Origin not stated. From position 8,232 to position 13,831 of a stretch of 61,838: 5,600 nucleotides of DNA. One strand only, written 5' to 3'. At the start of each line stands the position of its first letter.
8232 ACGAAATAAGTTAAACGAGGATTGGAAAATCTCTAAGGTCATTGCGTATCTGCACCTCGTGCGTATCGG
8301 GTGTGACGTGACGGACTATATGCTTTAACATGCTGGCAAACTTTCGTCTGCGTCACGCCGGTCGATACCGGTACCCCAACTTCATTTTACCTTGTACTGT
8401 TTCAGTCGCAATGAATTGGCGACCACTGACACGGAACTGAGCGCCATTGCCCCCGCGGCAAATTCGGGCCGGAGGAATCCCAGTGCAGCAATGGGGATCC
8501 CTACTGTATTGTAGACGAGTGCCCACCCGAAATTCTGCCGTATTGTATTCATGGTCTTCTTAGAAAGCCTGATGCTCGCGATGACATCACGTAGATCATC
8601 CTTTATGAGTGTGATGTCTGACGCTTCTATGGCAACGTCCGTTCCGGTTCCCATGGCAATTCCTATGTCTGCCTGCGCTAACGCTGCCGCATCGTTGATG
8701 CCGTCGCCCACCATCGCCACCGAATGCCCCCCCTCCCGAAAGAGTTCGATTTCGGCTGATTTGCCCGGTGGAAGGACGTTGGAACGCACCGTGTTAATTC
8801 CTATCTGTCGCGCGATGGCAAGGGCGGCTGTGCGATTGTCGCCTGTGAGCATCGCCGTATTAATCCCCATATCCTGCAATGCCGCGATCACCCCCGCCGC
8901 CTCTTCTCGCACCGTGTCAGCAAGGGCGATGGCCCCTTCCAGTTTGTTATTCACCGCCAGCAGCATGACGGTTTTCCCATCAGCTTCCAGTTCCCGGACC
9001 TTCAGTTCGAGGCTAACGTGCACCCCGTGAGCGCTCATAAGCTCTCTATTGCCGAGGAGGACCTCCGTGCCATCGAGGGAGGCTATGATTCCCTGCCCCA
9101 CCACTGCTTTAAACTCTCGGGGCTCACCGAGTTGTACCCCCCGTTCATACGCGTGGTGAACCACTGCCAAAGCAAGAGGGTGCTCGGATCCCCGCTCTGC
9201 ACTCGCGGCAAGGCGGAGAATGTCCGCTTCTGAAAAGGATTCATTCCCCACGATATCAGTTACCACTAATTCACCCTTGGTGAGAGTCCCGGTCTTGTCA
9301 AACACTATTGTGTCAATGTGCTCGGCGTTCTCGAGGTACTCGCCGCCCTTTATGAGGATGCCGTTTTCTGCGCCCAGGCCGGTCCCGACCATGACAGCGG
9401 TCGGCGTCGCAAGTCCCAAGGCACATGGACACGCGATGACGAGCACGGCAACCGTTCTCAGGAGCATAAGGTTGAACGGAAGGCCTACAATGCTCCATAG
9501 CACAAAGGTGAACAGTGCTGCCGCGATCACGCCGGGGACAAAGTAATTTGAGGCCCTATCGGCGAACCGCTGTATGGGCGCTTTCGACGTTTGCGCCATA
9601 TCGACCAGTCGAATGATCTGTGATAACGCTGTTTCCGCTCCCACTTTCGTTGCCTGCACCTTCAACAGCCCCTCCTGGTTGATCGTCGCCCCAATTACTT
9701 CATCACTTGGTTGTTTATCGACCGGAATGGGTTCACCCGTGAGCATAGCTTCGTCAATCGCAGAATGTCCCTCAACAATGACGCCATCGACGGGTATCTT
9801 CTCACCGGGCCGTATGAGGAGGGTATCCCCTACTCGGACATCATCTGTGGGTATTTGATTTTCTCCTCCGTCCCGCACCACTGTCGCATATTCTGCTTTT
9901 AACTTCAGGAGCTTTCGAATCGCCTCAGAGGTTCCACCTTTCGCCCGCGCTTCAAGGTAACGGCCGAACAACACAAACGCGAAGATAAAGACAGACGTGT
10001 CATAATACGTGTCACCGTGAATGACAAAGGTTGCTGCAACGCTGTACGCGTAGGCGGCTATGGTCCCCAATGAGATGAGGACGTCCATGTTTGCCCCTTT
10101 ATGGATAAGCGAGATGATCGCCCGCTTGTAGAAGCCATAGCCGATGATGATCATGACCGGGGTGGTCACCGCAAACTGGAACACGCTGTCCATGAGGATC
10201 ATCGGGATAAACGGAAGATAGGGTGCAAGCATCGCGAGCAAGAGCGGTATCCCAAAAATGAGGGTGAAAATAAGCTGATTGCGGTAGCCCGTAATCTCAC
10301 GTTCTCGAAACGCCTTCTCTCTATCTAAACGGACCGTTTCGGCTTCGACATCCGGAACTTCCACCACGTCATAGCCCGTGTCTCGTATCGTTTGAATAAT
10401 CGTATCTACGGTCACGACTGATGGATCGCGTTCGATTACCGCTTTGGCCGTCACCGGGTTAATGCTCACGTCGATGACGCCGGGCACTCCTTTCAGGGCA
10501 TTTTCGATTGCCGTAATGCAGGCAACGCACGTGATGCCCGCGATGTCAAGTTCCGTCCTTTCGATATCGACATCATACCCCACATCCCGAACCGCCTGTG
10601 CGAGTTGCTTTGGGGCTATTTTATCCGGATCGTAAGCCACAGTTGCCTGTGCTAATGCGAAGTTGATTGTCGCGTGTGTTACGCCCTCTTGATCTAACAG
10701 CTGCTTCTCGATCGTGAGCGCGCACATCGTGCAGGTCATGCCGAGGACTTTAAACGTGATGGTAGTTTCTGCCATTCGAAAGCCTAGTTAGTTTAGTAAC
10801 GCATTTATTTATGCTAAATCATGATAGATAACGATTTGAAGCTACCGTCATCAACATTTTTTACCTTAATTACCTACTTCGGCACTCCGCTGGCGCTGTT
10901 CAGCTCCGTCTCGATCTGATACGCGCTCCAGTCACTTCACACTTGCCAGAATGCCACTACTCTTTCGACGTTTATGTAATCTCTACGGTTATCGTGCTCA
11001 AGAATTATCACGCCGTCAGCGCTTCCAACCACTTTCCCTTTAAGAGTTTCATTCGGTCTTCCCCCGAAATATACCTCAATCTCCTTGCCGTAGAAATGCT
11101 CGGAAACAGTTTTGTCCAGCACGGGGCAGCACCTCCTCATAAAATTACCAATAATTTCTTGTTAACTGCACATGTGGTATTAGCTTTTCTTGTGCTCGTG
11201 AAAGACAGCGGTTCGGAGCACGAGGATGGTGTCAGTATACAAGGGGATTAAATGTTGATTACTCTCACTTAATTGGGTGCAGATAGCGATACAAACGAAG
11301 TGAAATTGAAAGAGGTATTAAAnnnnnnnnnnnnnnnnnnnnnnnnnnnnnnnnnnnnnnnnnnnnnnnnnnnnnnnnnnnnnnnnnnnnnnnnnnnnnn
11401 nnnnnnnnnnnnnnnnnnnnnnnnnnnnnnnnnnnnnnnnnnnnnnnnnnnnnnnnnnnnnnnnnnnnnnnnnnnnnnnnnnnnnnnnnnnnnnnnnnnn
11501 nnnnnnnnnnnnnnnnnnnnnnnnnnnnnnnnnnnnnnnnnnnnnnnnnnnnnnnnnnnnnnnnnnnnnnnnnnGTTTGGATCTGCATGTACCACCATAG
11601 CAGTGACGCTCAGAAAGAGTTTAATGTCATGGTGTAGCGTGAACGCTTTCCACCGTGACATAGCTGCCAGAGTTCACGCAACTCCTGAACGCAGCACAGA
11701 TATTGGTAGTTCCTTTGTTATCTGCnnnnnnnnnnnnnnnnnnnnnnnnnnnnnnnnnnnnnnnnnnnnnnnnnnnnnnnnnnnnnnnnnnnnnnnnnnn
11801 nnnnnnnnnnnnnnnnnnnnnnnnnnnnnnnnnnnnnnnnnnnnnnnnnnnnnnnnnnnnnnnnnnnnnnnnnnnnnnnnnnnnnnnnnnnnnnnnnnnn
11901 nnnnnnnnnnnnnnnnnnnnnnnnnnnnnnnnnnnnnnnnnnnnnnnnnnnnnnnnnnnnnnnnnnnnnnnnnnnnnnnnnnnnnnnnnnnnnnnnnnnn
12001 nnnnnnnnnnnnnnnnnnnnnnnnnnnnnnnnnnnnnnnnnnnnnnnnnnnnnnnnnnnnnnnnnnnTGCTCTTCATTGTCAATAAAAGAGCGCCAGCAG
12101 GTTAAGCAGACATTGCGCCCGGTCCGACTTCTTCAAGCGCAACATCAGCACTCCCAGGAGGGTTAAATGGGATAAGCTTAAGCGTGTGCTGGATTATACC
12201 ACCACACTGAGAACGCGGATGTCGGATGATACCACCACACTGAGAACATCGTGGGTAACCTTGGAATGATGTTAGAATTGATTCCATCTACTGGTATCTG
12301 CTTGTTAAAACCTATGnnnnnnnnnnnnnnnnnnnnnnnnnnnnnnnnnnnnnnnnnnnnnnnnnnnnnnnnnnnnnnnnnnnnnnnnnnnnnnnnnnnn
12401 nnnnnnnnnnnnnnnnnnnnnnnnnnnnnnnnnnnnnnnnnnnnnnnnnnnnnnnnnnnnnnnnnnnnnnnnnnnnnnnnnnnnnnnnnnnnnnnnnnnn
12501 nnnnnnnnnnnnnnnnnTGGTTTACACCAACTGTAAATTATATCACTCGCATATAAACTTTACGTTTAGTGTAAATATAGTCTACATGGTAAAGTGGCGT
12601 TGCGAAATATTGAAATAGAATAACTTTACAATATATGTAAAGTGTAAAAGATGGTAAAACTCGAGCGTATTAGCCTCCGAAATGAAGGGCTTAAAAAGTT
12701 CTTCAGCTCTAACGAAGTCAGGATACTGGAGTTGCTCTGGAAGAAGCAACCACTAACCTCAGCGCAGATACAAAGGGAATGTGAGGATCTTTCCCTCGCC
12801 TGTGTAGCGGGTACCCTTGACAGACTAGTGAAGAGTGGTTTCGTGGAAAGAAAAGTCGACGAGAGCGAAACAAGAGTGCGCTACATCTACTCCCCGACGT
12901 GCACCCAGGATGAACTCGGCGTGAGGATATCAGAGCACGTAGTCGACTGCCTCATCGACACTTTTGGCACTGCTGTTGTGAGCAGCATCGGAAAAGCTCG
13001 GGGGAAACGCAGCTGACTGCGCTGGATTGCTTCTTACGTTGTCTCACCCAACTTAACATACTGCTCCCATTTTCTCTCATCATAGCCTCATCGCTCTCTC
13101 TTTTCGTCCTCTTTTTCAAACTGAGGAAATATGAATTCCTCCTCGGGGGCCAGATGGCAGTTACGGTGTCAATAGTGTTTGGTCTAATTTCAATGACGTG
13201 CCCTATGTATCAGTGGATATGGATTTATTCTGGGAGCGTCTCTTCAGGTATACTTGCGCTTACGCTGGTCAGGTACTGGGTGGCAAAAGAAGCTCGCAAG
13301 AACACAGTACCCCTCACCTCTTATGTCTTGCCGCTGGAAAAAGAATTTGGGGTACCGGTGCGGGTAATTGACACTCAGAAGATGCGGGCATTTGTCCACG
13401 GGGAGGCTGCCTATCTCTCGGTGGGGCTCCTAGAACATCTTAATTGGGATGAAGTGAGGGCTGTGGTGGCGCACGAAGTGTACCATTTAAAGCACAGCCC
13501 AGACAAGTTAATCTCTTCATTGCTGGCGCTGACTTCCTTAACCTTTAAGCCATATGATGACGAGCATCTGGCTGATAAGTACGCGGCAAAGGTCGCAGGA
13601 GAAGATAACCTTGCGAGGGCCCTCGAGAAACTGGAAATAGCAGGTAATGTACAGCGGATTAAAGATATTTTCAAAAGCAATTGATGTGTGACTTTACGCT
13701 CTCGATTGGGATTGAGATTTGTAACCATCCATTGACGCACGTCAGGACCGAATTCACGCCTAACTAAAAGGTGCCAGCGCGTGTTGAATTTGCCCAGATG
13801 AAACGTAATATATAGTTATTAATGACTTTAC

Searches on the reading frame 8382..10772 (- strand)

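Call 34: search_protein_families(library=ncbifam, proteins=[L012:7416-7691:+], max_evalue=1)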
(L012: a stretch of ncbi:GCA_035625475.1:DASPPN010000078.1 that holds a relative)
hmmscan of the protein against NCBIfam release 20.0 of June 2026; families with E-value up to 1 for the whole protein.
L012:7416-7691:+ (92 aa): 2 families
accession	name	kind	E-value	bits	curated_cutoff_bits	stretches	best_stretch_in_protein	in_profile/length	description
NF041335.1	surf_glcprot_Halo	equivalog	0.042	11.9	1100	1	7-39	10-42/862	ArtA-dependent S-layer glycoprotein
NF053514.2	JUQZ_fam_ocin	equivalog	0.23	11.7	40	1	1-36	1-36/107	BLB8/JUQZ-1 family protein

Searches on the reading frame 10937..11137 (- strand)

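Call 4: search_protein_families(library=ncbifam, proteins=[window:10937-11137:-], max_evalue=1)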
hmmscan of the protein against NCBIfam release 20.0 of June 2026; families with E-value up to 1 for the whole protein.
window:10937-11137:- (66 aa): 1 family
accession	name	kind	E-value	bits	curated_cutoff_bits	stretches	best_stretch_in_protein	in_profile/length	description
NF041655.1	MM0924_fam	subfamily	4.1e-19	68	45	1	8-65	2-57/57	MM0924 family protein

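Call 5: search_protein_families(library=pfam, proteins=[window:10937-11137:-], max_evalue=1)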
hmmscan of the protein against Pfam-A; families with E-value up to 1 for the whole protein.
window:10937-11137:- (66 aa): 1 family
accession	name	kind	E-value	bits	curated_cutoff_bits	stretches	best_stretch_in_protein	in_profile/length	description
PF21838.2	DUF6897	-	5e-20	71.4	23.9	1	11-66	5-58/58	Domain of unknown function (DUF6897)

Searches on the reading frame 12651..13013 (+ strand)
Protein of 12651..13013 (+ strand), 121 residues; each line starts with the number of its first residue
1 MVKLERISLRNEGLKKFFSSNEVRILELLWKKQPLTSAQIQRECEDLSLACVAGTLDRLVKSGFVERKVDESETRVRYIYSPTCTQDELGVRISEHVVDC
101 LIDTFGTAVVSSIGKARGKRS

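Call 4: search_protein_families(library=ncbifam, proteins=[window:12651-13013:+], max_evalue=1)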
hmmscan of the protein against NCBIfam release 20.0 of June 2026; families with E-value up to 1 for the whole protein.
window:12651-13013:+ (121 aa): 15 families
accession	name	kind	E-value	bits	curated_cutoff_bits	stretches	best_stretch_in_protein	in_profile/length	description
NF053606.1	Sta1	subfamily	5.3e-07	29.7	80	1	19-95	19-95/100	Sta1 family transcriptional regulator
NF040939.2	trans_reg_lrs14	equivalog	5.9e-07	29.5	90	1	19-100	20-102/103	Lrs14 family HTH-type transcriptional regulator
TIGR04472.1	reg_rSAM_mob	hypoth_equivalog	8.7e-05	22.6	240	1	17-80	28-90/141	radical SAM mobile pair system MarR family transcriptional regulator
NF012168.1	BlaI_of_BCL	exception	0.00025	21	180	1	19-91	7-78/121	penicillinase repressor BlaI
NF050133.1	TransRegFabT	equivalog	0.00045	20.5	200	1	3-79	13-87/138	fatty acid biosynthesis transcriptional regulator FabT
TIGR02698.1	CopY_TcrY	equivalog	0.00047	20.4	121.95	1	19-110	3-93/130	CopY/TcrY family copper transport repressor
NF000243.1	MecI_of_mecA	exception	0.015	15.4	250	1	18-73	8-66/123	mecA-type methicillin resistance repressor MecI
NF053755.1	MsvR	equivalog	0.017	14.8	220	1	12-80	5-71/236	transcriptional factor MsvR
NF038251.1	AdcR_fam_Zn_TF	equivalog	0.026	14.8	175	1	25-79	41-93/143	zinc-dependent MarR family transcriptional regulator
NF053704.1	TransRegCcpNBacil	equivalog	0.026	13.9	260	1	21-97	6-76/208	transcriptional regulator CcpN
NF004469.0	PRK05800.1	equivalog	0.04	13.6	161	1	58-96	12-50/173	bifunctional adenosylcobinamide kinase/adenosylcobinamide-phosphate guanylyltransferase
NF007015.0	PRK09480.1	equivalog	0.056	13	120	1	21-80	131-193/197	nucleoid occlusion factor SlmA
NF003158.0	PRK04132.1-3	equivalog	0.11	9.5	1750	1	14-84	809-878/1437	replication factor C small subunit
TIGR02441.1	fa_ox_alpha_mit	equivalog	0.12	10.4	964.65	1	50-108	526-584/737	fatty acid oxidation complex subunit alpha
NF053814.1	teico_TcaR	equivalog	0.14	12.2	170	1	19-80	37-97/151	MarR family transcriptional regulator TcaR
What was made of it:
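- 12651..13016 (+): BlaI/MecI/CopY-family winged-helix repressor (121 aa), without the CopY CxC...CxC metal site. CopY_TcrY scores 20.4 bits against a cut-off of 122 (call 4).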

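Call 5: search_protein_families(library=pfam, proteins=[window:12651-13013:+], max_evalue=1)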
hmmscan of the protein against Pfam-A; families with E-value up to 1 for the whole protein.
window:12651-13013:+ (121 aa): 15 families
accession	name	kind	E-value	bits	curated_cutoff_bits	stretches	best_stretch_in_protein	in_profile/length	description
PF03965.22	Penicillinase_R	-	9.1e-11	42.6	22.6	1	19-112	2-94/115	Penicillinase repressor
PF01047.28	MarR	-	1e-07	32.2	24.6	1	19-75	2-57/59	MarR family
PF12840.13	HTH_20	-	1.8e-05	25.1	27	1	24-66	8-49/51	Helix-turn-helix domain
PF01978.25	TrmB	-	0.001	19.3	25.6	1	18-82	6-64/68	Sugar-specific transcriptional regulator TrmB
PF08221.17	HTH_9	-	0.0076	16.8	23.4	1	23-65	16-57/62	RNA polymerase III subunit RPC82 helix-turn-helix domain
PF03551.20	PadR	-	0.025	15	27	1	25-81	1-64/75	Transcriptional regulator PadR-like family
PF01638.23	HxlR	-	0.047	14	20.8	1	25-83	10-66/91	HxlR-like helix-turn-helix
PF09114.16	MotA_activ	-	0.059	13.9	26.1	1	24-70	20-66/95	Transcription factor MotA, activation domain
PF12802.13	MarR_2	-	0.064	13.9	27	1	22-71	7-56/61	MarR family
PF22381.2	Staph_reg_Sar_Rot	-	0.082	13.5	27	1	19-80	13-73/85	Transcriptional regulator SarA/Rot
PF13814.12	Replic_Relax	-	0.087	13.3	25.3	1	26-93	1-69/191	Replication-relaxation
PF13412.12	HTH_24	-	0.11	12.5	21.9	1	21-66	4-48/48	Winged helix-turn-helix DNA-binding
PF02002.24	TFIIE_alpha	-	0.15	12.4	22.9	1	12-83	5-77/105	TFIIE alpha subunit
PF22536.2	POLR3C_WHD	-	0.2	12.1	30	1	17-42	8-33/77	POLR3C, C-terminal winged-helix domain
PF04079.22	SMC_ScpB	-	0.2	11.7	27.4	1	15-83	78-142/160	Segregation and condensation complex subunit ScpB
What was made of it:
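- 12651..13016 (+): PF03965 at 9.1e-11, 42.6 bits (call 5).
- On BlaI/MecI/CopY repressor family (neighbour 12651-13016): PF03965 at 42.6 bits against a cut-off of 22.6 (call 5).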

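Call 34: search_protein_families(library=ncbifam, proteins=[L012:7416-7691:+], max_evalue=1)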
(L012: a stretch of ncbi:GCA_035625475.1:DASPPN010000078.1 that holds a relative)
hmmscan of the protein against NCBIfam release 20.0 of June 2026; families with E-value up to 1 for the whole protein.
L012:7416-7691:+ (92 aa): 2 families
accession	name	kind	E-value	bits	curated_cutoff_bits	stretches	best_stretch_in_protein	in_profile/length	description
NF041335.1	surf_glcprot_Halo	equivalog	0.042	11.9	1100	1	7-39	10-42/862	ArtA-dependent S-layer glycoprotein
NF053514.2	JUQZ_fam_ocin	equivalog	0.23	11.7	40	1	1-36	1-36/107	BLB8/JUQZ-1 family protein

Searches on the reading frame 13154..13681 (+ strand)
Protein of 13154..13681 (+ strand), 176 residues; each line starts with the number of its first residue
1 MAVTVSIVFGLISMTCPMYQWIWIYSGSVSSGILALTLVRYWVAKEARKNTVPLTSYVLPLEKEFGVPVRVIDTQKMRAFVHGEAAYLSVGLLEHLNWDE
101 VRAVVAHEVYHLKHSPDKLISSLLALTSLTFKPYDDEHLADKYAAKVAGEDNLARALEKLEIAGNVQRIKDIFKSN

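Call 4: search_protein_families(library=ncbifam, proteins=[window:13154-13681:+], max_evalue=1)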
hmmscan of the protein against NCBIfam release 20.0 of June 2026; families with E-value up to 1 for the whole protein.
window:13154-13681:+ (176 aa): 9 families
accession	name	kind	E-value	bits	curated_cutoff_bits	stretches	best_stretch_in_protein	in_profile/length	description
NF003965.0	PRK05457.1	equivalog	5.9e-08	32.4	245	2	71-113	99-146/285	protease HtpX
NF002363.0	PRK01345.1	equivalog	8.2e-08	31.7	422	1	53-123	68-145/318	zinc metalloprotease HtpX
NF002826.0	PRK03001.1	equivalog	9e-08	31.6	369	1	61-126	77-149/285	zinc metalloprotease HtpX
NF002775.0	PRK02870.1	equivalog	4.5e-06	26.1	285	1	69-119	136-191/338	zinc metalloprotease HtpX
NF002322.0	PRK01265.1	equivalog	2.4e-05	23.9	275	1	82-120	121-159/325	zinc metalloprotease HtpX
NF003425.0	PRK04897.1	equivalog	0.0001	21.6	355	1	70-127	101-163/298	zinc metalloprotease HtpX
NF002669.0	PRK02391.1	equivalog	0.00079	18.7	341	1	89-115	122-148/298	zinc metalloprotease HtpX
NF002839.0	PRK03072.1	equivalog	0.0058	15.7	412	1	87-124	115-151/291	zinc metalloprotease HtpX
NF052399.1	M48_lipo_LoiP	exception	0.12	11.8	365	1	88-112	109-133/247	metalloprotease LoiP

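Call 5: search_protein_families(library=pfam, proteins=[window:13154-13681:+], max_evalue=1)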
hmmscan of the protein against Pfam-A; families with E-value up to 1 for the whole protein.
window:13154-13681:+ (176 aa): 2 families
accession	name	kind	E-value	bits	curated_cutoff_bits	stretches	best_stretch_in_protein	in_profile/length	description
PF01435.24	Peptidase_M48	-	1.1e-05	25.8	20.3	1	69-115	27-79/186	Peptidase family M48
PF10263.15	SprT-like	-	0.15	12.4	25.6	1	88-112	48-72/108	SprT-like family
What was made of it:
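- On BlaR1/MecR1 (M56) sensor-transducers (neighbour 13013-13684): Pfam assigns it to M48 (25.8 bits; call 5).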

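Call 34: search_protein_families(library=ncbifam, proteins=[L012:7416-7691:+], max_evalue=1)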
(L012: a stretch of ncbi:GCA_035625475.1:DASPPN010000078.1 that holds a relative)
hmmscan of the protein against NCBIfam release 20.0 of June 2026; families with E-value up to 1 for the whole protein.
L012:7416-7691:+ (92 aa): 2 families
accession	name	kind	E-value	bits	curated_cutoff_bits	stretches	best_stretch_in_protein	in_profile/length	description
NF041335.1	surf_glcprot_Halo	equivalog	0.042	11.9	1100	1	7-39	10-42/862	ArtA-dependent S-layer glycoprotein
NF053514.2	JUQZ_fam_ocin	equivalog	0.23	11.7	40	1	1-36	1-36/107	BLB8/JUQZ-1 family protein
